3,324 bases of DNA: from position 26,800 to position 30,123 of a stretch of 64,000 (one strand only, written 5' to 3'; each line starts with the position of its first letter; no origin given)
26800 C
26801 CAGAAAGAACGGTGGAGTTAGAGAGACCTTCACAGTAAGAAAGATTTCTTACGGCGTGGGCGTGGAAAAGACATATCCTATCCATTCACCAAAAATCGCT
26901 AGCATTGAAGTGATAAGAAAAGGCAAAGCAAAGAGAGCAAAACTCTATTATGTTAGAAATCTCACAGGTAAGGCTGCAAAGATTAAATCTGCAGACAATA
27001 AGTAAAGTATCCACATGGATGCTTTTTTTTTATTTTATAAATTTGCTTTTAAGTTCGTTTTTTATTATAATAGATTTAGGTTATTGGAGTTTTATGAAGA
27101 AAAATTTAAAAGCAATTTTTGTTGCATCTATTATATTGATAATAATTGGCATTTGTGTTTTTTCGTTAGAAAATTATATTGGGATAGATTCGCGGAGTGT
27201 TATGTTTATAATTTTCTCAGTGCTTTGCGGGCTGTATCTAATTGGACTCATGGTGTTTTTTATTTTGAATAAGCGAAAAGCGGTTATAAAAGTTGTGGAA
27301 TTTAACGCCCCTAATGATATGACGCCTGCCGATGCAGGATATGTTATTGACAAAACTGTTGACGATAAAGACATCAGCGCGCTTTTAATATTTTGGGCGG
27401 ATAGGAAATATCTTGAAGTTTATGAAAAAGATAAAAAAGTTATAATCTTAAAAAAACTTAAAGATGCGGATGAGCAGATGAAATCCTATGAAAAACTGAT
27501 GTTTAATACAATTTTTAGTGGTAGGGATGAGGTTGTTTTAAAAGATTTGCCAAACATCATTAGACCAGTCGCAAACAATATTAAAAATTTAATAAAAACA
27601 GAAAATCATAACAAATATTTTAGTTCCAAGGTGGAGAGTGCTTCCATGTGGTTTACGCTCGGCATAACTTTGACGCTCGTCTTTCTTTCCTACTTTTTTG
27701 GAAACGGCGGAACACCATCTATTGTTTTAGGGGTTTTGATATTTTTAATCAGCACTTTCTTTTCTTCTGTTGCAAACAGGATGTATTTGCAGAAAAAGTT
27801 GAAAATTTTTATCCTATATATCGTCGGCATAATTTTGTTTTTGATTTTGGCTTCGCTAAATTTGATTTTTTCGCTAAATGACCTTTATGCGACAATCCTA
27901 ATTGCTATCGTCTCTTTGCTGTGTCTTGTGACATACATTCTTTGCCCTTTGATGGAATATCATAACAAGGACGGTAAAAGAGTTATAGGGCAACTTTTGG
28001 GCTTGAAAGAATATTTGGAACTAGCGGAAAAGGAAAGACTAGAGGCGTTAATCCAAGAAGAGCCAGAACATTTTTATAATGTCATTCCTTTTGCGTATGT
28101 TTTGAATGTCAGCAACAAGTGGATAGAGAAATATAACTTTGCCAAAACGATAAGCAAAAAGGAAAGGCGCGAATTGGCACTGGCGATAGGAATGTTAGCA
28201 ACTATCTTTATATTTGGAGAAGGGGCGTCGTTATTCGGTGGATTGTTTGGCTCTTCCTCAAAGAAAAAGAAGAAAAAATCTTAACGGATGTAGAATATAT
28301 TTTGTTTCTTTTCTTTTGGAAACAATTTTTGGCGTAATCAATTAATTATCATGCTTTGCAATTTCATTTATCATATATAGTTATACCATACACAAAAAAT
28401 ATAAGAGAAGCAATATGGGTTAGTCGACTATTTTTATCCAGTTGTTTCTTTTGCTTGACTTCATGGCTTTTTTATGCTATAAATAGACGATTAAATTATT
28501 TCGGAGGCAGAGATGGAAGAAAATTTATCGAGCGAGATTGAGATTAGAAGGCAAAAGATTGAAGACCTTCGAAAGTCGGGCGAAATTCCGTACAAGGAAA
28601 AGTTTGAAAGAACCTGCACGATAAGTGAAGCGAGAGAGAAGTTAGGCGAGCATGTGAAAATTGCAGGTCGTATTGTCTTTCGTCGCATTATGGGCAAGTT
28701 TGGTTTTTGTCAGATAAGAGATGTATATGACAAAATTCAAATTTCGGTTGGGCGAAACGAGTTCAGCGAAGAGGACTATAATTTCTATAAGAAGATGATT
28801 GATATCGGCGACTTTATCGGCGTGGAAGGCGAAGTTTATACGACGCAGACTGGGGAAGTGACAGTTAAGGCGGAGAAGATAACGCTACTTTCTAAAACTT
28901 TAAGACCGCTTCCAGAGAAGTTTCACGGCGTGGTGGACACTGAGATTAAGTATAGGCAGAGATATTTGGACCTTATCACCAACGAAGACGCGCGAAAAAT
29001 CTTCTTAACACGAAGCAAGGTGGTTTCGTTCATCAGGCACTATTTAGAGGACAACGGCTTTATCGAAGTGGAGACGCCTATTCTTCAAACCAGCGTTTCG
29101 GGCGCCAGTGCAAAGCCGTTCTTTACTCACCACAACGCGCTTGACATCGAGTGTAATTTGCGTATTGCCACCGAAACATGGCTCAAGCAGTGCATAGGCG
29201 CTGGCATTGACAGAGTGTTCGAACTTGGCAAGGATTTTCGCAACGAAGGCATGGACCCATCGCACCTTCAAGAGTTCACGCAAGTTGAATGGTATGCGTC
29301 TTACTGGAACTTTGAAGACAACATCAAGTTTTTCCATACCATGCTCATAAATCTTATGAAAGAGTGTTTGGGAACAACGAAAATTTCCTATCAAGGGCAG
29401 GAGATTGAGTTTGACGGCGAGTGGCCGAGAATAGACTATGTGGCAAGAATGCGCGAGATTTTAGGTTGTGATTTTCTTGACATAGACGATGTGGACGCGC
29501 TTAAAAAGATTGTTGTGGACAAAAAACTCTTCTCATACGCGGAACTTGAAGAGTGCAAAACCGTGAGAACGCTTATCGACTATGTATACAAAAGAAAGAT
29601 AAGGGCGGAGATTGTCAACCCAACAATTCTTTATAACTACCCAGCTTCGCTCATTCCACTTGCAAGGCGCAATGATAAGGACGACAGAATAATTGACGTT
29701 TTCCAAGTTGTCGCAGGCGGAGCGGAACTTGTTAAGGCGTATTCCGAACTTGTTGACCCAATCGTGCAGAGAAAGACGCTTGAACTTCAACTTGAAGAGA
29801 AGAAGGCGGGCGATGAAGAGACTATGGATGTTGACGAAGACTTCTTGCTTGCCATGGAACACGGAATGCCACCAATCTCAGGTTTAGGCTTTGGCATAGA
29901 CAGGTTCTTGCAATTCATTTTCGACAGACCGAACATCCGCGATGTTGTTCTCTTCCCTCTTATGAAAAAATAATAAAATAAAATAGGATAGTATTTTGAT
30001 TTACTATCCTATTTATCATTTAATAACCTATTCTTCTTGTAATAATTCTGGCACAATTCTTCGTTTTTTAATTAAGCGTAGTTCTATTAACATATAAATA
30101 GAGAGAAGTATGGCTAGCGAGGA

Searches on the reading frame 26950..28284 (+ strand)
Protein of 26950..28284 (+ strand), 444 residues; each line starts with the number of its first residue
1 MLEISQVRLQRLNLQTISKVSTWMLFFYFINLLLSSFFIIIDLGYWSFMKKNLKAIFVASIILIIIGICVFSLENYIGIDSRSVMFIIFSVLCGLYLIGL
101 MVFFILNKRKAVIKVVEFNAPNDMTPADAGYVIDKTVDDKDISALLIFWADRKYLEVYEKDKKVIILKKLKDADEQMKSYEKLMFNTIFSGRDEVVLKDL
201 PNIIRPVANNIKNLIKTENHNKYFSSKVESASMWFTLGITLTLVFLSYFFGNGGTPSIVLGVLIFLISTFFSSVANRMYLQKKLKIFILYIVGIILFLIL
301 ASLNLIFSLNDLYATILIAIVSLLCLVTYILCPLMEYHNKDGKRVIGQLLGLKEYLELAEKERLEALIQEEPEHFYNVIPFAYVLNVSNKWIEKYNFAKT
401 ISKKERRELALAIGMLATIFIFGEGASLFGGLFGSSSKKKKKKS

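Call 90: search_protein_families(library=pfam, proteins=[window:26950-28284:+], max_evalue=0.00001)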
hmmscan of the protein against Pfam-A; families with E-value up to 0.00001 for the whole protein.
window:26950-28284:+ (444 aa): 1 family
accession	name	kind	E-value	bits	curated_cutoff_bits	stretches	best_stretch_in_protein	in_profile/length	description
PF20990.2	DUF2207_C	-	1.9e-29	103.5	33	2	281-394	132-246/247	Predicted membrane protein (DUF2207) C-terminal domain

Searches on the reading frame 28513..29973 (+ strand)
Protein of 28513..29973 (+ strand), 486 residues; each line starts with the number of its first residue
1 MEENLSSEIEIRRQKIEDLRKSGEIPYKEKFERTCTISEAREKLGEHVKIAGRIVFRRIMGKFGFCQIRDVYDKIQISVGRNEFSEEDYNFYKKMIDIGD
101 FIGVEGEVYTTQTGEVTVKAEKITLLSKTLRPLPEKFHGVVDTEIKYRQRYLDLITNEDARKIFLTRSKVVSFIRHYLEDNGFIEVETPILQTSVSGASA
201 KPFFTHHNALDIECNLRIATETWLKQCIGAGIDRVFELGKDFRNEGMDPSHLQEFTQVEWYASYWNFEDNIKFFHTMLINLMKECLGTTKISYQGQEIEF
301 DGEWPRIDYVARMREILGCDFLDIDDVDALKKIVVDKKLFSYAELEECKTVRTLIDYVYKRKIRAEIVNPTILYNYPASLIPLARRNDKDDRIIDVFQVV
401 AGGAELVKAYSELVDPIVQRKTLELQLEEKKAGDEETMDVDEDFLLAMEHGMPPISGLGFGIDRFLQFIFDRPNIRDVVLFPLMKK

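Call 90: search_protein_families(library=pfam, proteins=[window:28513-29973:+], max_evalue=0.00001)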
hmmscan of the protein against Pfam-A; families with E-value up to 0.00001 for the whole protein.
window:28513-29973:+ (486 aa): 2 families
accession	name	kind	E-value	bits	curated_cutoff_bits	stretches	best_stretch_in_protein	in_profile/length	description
PF00152.25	tRNA-synt_2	-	2.9e-72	243.8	25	1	143-484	2-307/308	tRNA synthetases class II (D, K and N)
PF01336.31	tRNA_anti-codon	-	4.7e-14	52.5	27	1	48-126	1-75/75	OB-fold nucleic acid binding domain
